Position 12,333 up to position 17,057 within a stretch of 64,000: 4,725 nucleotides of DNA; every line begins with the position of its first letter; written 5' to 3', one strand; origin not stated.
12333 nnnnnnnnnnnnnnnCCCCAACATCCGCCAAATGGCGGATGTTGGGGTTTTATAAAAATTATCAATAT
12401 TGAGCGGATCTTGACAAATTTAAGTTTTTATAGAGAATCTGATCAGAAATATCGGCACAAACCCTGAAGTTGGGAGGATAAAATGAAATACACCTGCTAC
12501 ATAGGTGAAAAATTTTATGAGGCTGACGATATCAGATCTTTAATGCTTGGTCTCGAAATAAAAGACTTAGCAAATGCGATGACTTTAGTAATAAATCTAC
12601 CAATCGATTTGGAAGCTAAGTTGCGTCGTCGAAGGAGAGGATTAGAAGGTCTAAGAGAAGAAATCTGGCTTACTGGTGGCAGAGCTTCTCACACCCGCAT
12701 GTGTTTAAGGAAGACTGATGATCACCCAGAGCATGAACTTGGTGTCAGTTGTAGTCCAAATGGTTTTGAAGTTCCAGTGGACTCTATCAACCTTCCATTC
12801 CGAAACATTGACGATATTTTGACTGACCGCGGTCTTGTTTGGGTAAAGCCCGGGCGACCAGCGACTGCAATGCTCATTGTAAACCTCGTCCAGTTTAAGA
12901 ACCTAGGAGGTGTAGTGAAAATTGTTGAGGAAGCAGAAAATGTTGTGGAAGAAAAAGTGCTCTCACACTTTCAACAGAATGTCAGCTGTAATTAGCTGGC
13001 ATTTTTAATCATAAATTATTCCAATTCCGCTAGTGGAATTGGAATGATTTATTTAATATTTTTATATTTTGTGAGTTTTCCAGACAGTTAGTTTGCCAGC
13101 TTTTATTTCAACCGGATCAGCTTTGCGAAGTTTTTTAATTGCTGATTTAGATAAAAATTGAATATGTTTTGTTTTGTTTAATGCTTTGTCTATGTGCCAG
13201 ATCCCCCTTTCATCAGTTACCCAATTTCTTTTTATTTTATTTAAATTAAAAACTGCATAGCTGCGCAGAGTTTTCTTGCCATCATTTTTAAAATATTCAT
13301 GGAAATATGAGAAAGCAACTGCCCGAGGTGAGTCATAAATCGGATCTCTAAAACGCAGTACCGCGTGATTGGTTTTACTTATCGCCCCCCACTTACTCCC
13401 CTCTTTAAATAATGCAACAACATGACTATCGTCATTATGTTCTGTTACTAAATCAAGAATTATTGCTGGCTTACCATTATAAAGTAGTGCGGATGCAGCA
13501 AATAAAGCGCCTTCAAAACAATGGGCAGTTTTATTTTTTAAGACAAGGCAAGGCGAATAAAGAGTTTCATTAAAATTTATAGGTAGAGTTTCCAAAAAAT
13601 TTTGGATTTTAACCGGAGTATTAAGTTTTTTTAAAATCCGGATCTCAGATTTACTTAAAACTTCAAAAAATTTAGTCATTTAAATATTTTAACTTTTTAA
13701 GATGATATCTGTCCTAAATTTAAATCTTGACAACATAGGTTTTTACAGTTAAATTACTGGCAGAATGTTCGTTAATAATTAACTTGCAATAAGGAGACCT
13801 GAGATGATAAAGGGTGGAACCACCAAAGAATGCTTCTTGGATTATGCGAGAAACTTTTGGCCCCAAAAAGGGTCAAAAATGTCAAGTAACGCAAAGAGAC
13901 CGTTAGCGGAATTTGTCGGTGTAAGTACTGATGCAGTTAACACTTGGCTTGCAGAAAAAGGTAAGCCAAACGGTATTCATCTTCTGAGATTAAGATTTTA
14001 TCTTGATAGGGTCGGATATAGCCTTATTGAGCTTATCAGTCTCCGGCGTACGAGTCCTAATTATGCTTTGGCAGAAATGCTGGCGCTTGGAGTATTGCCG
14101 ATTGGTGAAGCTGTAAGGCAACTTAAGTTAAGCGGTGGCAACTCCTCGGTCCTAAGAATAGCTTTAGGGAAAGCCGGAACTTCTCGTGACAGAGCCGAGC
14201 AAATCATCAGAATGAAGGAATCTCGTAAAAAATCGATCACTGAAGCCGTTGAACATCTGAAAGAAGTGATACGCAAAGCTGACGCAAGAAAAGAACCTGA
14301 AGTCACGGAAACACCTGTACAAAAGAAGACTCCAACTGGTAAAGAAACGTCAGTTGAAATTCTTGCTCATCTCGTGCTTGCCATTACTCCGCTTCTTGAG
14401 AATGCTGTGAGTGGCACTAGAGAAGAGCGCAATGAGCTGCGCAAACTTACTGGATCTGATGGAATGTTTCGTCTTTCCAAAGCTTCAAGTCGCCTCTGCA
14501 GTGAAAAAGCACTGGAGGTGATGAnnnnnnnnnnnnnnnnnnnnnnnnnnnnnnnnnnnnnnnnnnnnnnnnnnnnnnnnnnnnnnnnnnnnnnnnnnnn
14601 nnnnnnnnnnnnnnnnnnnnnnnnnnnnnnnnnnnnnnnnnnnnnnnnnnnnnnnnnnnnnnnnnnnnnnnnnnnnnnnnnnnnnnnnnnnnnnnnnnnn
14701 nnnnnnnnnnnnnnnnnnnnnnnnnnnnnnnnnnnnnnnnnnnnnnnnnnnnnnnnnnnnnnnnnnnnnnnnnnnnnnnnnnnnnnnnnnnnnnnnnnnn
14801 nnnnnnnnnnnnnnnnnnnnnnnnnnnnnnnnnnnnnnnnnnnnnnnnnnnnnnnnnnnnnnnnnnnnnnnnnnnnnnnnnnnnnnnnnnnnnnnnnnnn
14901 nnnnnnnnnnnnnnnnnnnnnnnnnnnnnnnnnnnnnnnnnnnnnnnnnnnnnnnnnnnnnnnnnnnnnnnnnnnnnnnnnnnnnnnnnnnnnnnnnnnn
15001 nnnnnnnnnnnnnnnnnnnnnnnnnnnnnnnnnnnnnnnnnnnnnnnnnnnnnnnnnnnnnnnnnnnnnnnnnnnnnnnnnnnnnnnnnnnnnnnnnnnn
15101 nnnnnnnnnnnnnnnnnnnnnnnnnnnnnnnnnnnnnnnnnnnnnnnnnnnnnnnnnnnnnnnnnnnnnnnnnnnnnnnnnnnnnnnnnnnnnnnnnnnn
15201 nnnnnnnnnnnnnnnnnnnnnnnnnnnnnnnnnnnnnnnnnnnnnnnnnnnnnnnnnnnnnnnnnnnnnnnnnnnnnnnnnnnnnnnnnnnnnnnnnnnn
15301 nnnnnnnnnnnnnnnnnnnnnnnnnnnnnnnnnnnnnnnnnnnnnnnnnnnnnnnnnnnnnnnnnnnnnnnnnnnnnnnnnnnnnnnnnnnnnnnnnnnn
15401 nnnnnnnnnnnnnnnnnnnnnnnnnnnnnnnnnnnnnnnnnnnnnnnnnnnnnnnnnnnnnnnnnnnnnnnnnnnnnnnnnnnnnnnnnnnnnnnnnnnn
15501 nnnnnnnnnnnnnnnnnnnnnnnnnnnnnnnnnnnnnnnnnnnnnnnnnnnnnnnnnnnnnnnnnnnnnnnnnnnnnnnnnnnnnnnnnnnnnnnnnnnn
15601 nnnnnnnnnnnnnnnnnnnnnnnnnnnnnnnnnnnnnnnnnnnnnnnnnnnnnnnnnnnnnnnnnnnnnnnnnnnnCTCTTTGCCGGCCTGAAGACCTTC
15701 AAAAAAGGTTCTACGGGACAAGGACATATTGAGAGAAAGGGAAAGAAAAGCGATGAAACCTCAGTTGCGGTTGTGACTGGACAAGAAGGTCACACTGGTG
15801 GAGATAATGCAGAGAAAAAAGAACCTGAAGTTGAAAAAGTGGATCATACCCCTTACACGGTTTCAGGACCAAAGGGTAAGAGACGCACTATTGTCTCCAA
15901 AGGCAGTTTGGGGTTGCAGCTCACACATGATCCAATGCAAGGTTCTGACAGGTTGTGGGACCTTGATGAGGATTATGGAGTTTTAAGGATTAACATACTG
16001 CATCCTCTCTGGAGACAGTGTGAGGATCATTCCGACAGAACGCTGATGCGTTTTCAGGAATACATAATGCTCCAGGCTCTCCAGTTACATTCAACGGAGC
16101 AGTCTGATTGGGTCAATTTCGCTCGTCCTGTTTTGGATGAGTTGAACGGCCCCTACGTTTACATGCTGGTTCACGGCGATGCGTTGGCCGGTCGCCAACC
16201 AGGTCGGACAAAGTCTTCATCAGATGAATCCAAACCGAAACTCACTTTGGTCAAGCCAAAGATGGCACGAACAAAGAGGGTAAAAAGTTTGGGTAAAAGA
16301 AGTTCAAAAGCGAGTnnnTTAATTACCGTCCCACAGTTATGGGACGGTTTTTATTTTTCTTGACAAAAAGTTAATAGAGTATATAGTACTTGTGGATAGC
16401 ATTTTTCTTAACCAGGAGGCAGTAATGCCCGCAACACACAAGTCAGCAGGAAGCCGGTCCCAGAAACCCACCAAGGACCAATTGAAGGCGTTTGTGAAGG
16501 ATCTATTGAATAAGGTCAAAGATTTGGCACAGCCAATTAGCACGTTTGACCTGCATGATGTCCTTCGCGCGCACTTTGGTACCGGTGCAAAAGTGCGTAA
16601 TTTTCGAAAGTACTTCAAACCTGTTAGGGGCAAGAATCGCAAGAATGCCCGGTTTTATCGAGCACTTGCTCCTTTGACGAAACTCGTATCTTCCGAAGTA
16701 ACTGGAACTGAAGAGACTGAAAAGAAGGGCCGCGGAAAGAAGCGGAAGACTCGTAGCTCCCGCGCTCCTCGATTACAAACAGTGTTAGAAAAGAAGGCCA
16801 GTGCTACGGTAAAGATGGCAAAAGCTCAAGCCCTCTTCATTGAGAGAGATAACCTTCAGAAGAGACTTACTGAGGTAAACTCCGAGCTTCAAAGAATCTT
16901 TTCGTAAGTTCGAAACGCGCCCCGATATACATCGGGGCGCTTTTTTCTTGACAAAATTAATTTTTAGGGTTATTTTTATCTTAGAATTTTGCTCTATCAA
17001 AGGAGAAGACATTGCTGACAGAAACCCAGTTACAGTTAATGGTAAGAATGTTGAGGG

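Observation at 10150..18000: All-plus-strand, GC-richer ~8 kb block next to tRNA-Asn with 'foreign' expression signals: candidate accessory/defence island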

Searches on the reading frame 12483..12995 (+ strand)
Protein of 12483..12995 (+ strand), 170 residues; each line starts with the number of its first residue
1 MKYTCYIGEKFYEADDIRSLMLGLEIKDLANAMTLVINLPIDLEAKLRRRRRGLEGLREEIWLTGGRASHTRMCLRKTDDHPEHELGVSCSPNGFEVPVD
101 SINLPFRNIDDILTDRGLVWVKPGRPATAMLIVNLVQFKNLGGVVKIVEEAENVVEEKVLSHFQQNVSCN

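Call 4: search_protein_families(library=pfam, max_evalue=0.1, proteins=[window:12483-12995:+])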
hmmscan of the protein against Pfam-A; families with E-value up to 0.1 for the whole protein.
window:12483-12995:+ (170 aa): 0 families

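Call 5: search_protein_families(library=padloc, max_evalue=0.1, proteins=[window:12483-12995:+])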
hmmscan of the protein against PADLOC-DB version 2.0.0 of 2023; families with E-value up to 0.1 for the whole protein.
window:12483-12995:+ (170 aa): 0 families

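Call 6: search_protein_families(library=phrogs, max_evalue=0.01, proteins=[window:12483-12995:+])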
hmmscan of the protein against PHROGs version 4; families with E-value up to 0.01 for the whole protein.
window:12483-12995:+ (170 aa): 0 families

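Call 42: search_protein_families(library=ncbifam, max_evalue=0.01, proteins=[window:12483-12995:+])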
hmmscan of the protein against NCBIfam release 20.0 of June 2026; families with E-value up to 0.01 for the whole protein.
window:12483-12995:+ (170 aa): 0 families

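Call 103: search_solved_structures(query=window:12483-12995:+, max_evalue=1)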
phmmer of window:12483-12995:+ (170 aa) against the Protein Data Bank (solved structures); distinct sequences matched with E-value up to 1: 1.
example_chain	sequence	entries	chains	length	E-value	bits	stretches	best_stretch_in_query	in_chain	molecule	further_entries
6ne6_A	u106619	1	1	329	0.56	13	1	34-164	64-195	G-protein alpha subunit Galpha7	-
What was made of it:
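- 12483..12995 (+): g5, a 170-aa accessory ORF of unknown function with a GGAGG SD site and a TTGACA box at 12411. No family or PDB hit (calls 4-6, 42, 103).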

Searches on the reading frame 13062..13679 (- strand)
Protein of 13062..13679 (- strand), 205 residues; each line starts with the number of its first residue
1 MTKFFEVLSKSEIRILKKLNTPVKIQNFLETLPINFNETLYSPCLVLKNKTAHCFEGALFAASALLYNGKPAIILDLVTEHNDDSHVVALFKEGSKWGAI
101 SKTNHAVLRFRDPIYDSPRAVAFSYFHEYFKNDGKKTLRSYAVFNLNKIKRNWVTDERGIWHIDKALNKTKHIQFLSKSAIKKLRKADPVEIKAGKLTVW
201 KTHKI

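Call 4: search_protein_families(library=pfam, max_evalue=0.1, proteins=[window:13062-13679:-])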
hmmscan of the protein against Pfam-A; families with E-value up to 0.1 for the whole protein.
window:13062-13679:- (205 aa): 0 families

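Call 5: search_protein_families(library=padloc, max_evalue=0.1, proteins=[window:13062-13679:-])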
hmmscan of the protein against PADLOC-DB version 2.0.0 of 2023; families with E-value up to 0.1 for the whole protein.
window:13062-13679:- (205 aa): 0 families

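Call 6: search_protein_families(library=phrogs, max_evalue=0.01, proteins=[window:13062-13679:-])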
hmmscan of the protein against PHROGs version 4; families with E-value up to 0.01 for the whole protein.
window:13062-13679:- (205 aa): 0 families

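Call 42: search_protein_families(library=ncbifam, max_evalue=0.01, proteins=[window:13062-13679:-])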
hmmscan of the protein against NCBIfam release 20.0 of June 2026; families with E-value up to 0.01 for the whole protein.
window:13062-13679:- (205 aa): 0 families

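Call 75: find_encoding_contigs(protein=window:13062-13679:-, flank=8000, max_places=10)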
Protein window:13062-13679:- (205 aa): 18 contigs read that carry it; 10 places shown.
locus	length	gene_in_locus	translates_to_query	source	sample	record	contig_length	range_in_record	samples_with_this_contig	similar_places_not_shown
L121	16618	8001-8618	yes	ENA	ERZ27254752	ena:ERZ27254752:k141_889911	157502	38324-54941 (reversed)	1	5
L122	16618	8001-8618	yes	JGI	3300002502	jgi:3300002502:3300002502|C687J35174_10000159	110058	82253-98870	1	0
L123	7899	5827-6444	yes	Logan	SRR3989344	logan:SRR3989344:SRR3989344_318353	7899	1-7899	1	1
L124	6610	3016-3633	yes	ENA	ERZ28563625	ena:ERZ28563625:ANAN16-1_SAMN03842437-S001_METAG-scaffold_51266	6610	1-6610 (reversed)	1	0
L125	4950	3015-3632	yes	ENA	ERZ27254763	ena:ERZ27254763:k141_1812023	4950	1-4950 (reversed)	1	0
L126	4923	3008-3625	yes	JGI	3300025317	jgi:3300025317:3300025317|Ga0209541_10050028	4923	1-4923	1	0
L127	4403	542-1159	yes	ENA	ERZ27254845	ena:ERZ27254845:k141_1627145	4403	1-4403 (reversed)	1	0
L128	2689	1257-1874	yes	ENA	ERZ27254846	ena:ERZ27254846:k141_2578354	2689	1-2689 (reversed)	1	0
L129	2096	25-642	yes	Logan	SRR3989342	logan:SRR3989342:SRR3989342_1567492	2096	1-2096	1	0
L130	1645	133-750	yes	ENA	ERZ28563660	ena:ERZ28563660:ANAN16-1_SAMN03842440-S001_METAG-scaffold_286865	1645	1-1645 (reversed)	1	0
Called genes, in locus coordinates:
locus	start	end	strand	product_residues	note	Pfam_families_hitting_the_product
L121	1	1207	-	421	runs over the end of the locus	PF00817:IMS, PF11799:IMS_C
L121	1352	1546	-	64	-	-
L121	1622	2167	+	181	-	PF01625:PMSR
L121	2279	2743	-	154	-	PF21866:DUF6915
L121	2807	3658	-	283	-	PF02557:VanY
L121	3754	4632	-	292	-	-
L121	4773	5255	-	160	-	-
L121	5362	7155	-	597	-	PF02518:HATPase_c (weak), PF13589:HATPase_c_3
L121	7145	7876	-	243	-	-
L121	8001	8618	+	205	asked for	-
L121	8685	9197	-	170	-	-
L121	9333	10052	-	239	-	-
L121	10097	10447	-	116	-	-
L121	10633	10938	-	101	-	-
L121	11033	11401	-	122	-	-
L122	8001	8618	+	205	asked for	-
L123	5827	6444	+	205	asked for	-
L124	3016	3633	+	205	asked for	-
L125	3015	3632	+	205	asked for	-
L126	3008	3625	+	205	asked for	-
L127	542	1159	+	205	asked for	-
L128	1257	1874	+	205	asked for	-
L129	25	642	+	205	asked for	-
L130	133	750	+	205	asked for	-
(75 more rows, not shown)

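Call 101: search_solved_structures(query=window:13062-13679:-, max_evalue=1)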
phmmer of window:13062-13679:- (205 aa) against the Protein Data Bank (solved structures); distinct sequences matched with E-value up to 1: 3.
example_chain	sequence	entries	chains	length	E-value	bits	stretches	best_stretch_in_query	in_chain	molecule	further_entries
7ob6_A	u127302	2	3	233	1.3e-51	178.4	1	6-204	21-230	CPR-C4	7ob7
7pjo_AAA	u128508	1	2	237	1.3e-51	178.3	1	6-204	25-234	CPR-C4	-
6hiv_A4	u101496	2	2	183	0.092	15.6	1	124-195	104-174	bL31m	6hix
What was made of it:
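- Checked: 'None is housekeeping' is wrong for g6, a lineage-conserved CPR-C4 protease (call 101).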

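Call 111: search_solved_structures(query=window:13062-13679:-, max_evalue=1e-10, show_alignments=1)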
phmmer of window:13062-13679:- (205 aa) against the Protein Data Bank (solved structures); distinct sequences matched with E-value up to 1e-10: 2.
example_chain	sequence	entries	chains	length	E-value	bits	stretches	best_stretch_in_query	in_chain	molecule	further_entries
7ob6_A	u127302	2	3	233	1.3e-51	178.4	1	6-204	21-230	CPR-C4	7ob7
7pjo_AAA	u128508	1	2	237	1.3e-51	178.3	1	6-204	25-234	CPR-C4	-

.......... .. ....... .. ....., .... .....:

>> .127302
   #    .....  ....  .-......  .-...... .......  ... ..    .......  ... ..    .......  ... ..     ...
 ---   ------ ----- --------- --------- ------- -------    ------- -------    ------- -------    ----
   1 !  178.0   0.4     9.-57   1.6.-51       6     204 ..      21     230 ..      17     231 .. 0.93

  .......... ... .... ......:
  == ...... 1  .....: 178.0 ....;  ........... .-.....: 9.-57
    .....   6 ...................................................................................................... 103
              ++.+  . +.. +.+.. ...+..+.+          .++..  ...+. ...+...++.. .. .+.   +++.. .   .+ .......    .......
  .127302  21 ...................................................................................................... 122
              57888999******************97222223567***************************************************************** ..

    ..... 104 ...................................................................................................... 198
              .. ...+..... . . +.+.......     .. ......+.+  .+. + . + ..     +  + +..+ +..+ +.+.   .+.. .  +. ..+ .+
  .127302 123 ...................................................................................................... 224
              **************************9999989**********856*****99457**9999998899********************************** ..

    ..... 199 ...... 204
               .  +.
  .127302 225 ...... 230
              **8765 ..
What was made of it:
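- On CPR-C4 protease family (g6): AHCFEGA aligns with AHCMEGA, and SHVVALF with DHVVALF (call 111).
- Closest known: CPR-C4 cysteine protease family. Same: The match is full length at E 1.3e-51, with the catalytic Cys and His motifs aligned (calls 101, 111).
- g6 is a CPR-C4 protease (calls 101, 111).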

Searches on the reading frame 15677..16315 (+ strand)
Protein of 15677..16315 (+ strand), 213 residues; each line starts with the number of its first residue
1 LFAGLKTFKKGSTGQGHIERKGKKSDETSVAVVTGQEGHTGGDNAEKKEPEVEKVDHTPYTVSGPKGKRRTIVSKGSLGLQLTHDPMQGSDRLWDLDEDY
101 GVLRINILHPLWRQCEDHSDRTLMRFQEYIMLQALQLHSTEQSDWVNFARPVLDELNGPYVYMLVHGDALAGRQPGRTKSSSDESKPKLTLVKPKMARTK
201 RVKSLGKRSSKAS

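Call 68: search_solved_structures(query=A4, max_evalue=10)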
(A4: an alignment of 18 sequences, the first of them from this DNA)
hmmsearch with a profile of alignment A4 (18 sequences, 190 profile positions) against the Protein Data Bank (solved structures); distinct sequences matched with E-value up to 10: 0.

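Call 69: search_protein_families(library=pfam, alignment_id=A4, max_evalue=1)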
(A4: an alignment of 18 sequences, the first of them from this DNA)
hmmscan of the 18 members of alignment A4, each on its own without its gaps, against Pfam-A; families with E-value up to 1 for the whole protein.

A. member 1, seq(213 aa): 0 families

B. families by the number of members that match (of 18 scanned): 3 families
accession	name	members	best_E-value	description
PF14256.11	YwiC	1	0.24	YwiC-like protein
PF16397.10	DUF5006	1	0.25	Domain of unknown function (DUF5006)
PF23769.1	Beta-prop_WDR75_2nd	1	0.27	WD repeat-containing protein 75 second beta-propeller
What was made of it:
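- On Shedu type I-D / paraMORC3 (VcSduA): The C-terminal profile hits nothing (calls 68, 69).
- Closest known: Prokaryotic MORC / paraMORC GHKL ATPases. Different: The C-terminal domain matches no Pfam or PDB family (calls 68, 69).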

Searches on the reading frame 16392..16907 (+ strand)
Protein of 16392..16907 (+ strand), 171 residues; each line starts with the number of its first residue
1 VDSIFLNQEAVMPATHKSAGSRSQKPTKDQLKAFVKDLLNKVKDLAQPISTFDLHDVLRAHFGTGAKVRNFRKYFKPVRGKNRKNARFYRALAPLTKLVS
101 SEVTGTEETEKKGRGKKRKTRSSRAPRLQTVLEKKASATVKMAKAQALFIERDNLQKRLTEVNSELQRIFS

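Call 4: search_protein_families(library=pfam, max_evalue=0.1, proteins=[window:16392-16907:+])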
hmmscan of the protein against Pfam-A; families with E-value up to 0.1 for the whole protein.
window:16392-16907:+ (171 aa): 1 family
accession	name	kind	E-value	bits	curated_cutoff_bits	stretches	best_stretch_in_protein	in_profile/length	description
PF14362.11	DUF4407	-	0.036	13.8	31.3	1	90-158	155-227/297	Domain of unknown function (DUF4407)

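Call 5: search_protein_families(library=padloc, max_evalue=0.1, proteins=[window:16392-16907:+])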
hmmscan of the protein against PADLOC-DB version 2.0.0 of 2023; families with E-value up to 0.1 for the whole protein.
window:16392-16907:+ (171 aa): 0 families

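Call 6: search_protein_families(library=phrogs, max_evalue=0.01, proteins=[window:16392-16907:+])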
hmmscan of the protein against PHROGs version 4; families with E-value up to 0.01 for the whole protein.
window:16392-16907:+ (171 aa): 0 families

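Call 42: search_protein_families(library=ncbifam, max_evalue=0.01, proteins=[window:16392-16907:+])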
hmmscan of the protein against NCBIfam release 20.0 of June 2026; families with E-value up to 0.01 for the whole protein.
window:16392-16907:+ (171 aa): 0 families
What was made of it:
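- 16425..16907 (+): g9, a 160-aa basic protein (K+R 24%, pI 11). It has its own promoter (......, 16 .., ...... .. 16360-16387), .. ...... SD site and a terminator at 16917-16940. No family hits (calls 4-6, 42).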
